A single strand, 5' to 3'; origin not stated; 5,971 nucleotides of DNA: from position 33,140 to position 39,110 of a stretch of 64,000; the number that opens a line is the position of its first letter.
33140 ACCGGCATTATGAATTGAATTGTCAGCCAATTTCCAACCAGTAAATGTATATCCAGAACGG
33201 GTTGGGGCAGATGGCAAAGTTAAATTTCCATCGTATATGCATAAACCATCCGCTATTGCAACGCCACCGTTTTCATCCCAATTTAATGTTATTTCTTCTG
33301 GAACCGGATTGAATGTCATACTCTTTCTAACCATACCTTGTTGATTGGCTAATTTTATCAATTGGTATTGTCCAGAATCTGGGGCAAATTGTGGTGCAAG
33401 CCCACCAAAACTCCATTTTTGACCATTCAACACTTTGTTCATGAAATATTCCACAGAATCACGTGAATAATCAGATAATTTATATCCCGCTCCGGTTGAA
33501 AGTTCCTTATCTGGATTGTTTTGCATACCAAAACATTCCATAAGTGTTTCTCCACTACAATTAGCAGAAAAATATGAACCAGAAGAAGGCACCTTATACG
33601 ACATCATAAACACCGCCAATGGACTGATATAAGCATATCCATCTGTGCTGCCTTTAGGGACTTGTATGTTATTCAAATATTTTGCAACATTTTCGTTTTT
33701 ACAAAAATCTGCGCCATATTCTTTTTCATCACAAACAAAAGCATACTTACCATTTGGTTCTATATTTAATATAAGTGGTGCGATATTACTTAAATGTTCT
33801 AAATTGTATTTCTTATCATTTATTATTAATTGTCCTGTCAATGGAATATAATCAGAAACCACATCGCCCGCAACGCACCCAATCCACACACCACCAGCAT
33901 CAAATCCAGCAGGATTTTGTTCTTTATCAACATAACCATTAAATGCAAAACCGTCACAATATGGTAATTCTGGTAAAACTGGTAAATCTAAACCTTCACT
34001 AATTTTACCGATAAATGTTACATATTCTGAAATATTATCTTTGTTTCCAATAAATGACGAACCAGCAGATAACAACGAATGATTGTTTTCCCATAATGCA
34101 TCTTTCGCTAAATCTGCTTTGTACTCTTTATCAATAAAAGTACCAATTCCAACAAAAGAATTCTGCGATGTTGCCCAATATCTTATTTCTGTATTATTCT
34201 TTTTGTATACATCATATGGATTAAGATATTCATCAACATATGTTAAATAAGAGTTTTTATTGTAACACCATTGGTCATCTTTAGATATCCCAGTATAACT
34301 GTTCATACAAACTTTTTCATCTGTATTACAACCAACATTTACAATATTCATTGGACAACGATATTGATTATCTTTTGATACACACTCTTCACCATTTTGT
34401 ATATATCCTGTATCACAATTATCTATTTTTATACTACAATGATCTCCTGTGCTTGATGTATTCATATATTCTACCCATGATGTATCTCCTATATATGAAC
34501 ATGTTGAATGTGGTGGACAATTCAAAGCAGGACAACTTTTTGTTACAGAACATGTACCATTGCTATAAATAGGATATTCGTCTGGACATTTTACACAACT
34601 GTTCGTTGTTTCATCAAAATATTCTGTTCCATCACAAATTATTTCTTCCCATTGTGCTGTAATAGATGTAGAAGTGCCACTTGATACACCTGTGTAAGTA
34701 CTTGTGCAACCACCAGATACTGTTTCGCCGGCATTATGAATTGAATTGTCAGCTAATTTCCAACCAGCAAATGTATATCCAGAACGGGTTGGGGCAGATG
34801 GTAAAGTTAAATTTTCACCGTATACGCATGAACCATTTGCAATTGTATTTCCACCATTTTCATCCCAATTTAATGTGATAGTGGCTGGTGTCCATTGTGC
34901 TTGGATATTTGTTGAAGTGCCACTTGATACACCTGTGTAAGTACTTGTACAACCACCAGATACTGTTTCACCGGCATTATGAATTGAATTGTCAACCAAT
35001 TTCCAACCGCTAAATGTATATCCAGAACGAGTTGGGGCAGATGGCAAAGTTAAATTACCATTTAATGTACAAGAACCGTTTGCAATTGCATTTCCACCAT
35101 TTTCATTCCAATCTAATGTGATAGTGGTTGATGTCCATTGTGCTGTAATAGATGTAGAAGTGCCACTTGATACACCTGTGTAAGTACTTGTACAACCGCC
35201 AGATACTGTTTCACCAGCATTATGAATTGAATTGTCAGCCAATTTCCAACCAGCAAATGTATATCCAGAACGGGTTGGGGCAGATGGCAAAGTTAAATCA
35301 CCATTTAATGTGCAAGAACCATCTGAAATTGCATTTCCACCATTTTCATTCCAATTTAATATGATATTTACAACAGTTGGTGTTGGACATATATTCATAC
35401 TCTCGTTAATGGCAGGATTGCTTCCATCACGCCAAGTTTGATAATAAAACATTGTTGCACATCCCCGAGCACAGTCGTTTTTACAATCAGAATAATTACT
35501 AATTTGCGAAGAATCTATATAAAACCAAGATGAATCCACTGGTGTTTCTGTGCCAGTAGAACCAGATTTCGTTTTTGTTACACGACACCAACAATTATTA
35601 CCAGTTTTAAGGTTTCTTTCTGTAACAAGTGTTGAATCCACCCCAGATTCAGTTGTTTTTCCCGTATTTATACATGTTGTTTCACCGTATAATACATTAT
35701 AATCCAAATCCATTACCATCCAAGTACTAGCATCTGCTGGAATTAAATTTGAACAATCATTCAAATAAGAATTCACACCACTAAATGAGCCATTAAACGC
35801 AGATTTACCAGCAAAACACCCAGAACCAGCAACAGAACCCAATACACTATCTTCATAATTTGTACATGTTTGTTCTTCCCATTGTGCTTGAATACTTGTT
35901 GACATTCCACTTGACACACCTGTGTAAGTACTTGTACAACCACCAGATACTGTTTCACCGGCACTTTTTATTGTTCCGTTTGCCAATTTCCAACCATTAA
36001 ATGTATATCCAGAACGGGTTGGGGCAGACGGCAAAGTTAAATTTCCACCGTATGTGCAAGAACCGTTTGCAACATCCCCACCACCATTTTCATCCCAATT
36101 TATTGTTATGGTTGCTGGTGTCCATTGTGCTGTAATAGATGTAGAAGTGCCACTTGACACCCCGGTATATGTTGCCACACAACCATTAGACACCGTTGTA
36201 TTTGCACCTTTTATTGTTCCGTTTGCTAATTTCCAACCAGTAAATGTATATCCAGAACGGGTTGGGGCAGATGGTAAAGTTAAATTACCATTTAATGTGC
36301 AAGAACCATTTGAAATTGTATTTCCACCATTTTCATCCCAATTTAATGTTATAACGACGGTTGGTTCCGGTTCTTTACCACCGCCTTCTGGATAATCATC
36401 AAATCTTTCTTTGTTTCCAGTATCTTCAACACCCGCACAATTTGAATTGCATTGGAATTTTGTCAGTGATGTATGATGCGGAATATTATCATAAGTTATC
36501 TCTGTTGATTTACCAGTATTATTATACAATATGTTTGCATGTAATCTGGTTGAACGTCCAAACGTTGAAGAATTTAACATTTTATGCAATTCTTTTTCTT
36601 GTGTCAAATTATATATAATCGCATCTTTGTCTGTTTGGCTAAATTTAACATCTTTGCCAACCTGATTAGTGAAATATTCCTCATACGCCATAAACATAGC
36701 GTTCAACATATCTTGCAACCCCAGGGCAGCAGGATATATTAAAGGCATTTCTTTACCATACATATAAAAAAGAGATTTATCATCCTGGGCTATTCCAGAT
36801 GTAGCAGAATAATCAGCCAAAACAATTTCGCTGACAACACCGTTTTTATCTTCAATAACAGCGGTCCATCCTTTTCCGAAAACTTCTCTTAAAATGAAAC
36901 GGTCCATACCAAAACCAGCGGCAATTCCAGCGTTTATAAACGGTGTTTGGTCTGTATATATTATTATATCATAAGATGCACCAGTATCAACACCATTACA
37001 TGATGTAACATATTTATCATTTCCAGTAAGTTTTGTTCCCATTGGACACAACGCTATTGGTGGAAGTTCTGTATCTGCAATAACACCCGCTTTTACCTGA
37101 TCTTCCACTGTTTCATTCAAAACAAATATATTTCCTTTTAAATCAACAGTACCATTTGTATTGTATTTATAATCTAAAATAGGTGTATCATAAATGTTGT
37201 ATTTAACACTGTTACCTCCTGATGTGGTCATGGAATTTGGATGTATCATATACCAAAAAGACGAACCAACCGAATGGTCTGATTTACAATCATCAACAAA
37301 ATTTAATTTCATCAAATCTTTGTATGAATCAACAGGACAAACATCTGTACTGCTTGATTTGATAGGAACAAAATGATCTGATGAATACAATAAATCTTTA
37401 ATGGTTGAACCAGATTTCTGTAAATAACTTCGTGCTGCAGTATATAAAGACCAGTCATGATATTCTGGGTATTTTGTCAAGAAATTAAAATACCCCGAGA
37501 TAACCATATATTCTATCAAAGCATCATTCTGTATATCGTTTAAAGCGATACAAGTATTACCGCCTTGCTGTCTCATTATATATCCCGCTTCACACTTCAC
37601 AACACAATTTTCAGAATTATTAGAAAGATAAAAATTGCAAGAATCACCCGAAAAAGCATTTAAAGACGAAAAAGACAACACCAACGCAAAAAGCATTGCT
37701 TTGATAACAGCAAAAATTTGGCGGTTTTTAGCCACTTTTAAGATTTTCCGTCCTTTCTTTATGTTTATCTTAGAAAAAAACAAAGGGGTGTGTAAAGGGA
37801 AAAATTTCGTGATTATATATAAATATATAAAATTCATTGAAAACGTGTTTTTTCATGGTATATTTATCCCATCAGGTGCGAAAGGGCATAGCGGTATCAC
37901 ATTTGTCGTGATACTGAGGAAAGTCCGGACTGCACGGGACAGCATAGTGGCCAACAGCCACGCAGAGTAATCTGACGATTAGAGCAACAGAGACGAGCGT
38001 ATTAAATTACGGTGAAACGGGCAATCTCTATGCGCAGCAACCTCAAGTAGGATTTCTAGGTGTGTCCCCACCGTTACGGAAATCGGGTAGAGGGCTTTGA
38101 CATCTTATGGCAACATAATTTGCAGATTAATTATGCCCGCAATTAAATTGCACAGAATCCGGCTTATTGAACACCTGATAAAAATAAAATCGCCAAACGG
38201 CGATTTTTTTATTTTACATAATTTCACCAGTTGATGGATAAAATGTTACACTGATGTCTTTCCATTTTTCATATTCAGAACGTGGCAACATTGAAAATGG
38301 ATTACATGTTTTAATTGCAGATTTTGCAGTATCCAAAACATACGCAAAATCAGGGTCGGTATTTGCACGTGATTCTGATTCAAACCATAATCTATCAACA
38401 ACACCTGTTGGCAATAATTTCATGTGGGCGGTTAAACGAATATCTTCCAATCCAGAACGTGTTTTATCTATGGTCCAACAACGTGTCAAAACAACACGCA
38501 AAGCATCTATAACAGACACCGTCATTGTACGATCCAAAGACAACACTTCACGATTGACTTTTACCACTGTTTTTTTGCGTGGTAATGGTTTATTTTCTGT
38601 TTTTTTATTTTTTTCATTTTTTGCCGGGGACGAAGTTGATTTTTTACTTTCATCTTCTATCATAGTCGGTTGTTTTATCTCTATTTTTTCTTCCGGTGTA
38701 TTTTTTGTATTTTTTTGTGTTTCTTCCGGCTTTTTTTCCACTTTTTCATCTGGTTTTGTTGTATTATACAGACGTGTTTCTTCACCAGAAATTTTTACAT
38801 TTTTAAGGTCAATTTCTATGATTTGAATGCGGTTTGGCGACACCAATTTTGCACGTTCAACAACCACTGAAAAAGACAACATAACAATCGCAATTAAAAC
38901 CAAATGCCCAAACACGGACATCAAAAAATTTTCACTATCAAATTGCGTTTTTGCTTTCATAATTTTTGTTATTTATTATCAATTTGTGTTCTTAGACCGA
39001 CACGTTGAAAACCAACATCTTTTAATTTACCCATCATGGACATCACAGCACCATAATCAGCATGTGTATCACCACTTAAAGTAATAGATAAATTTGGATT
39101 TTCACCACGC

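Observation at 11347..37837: Locus of three tandem giant mosaic exported proteins (1703, 2594, 4353 aa) filling about 41% of the window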

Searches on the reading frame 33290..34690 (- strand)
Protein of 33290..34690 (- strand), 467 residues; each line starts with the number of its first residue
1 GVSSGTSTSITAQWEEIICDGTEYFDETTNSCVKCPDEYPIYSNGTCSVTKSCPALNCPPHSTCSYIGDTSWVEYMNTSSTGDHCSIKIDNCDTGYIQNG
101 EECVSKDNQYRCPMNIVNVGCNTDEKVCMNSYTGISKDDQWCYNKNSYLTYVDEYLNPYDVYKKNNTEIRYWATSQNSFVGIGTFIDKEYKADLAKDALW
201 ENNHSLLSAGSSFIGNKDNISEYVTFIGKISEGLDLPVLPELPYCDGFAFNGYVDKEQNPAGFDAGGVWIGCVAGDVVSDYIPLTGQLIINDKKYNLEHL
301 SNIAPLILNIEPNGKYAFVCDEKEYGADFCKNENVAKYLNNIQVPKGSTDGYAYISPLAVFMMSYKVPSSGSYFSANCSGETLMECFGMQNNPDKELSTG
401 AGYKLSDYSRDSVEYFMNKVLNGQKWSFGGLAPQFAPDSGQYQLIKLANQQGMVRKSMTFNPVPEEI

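Call 12: search_protein_families(library=pfam, max_evalue=1, proteins=[window:33290-34690:-])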
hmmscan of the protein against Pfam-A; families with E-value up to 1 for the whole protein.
window:33290-34690:- (467 aa): 0 families

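Call 83: find_related_loci(query=window:33290-34690:-, collection=metagenome_contigs, flank=10000)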
Query window:33290-34690:- (467 aa) in metagenome_contigs; peptide patterns used: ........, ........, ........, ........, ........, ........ (x = any residue, [..] = any of these).
230 stretches matched a pattern, but none encodes a relative of the query by tblastn (E <= 1e-3).

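Call 95: search_solved_structures(query=window:33290-34690:-, max_evalue=1)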
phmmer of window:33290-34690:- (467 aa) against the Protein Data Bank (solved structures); distinct sequences matched with E-value up to 1: 1.
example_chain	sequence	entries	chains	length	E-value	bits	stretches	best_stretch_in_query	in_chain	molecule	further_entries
3s5c_B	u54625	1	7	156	0.98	11.2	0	164-213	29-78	LinA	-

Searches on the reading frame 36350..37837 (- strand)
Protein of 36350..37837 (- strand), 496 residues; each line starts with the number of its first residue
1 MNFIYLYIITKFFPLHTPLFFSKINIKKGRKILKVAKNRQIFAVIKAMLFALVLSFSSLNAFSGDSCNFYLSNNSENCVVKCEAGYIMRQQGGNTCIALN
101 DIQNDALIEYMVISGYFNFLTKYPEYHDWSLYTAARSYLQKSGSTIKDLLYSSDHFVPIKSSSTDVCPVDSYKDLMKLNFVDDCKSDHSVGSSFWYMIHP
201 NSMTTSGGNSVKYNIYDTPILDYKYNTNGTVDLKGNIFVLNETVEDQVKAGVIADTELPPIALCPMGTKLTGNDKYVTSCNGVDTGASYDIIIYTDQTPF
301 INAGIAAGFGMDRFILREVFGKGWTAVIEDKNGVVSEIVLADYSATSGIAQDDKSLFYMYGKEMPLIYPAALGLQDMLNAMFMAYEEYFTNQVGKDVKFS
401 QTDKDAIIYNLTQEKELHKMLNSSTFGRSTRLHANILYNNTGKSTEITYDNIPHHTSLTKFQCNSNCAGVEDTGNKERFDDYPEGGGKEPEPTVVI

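Call 12: search_protein_families(library=pfam, max_evalue=1, proteins=[window:36350-37837:-])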
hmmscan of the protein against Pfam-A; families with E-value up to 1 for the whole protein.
window:36350-37837:- (496 aa): 0 families

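Call 81: find_related_loci(query=window:36350-37732:-, collection=metagenome_contigs, flank=10000)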
Query window:36350-37732:- (461 aa) in metagenome_contigs; peptide patterns used: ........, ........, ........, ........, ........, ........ (x = any residue, [..] = any of these).
25 stretches matched a pattern, but none encodes a relative of the query by tblastn (E <= 1e-3).

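Call 94: search_solved_structures(query=window:36350-37732:-, max_evalue=1)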
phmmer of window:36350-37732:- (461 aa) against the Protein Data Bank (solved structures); distinct sequences matched with E-value up to 1: 3.
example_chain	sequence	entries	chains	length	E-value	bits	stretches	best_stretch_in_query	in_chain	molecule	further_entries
6jhc_A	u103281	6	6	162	0.17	13.8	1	153-210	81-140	Hydroxynitrile lyase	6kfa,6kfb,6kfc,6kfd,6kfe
6lqk_A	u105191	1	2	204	0.75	11.7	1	96-178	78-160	ryanodine receptor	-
5y9v_A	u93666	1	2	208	0.83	11.6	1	96-178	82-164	Ryanodine receptor 1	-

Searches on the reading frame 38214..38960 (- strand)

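Call 7: search_protein_families(library=ncbifam, proteins=[window:38214-38960:-])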
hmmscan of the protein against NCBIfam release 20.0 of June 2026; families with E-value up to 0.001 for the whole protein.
window:38214-38960:- (248 aa): 2 families
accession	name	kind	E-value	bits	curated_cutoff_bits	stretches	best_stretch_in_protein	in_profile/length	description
TIGR02794.1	tolA_full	equivalog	4.3e-09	36.1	59.45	1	12-124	4-117/362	cell envelope integrity protein TolA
NF038014.1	Chlamy_inclu_1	subfamily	0.0001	22.8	200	1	12-134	3-119/238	inclusion-associated protein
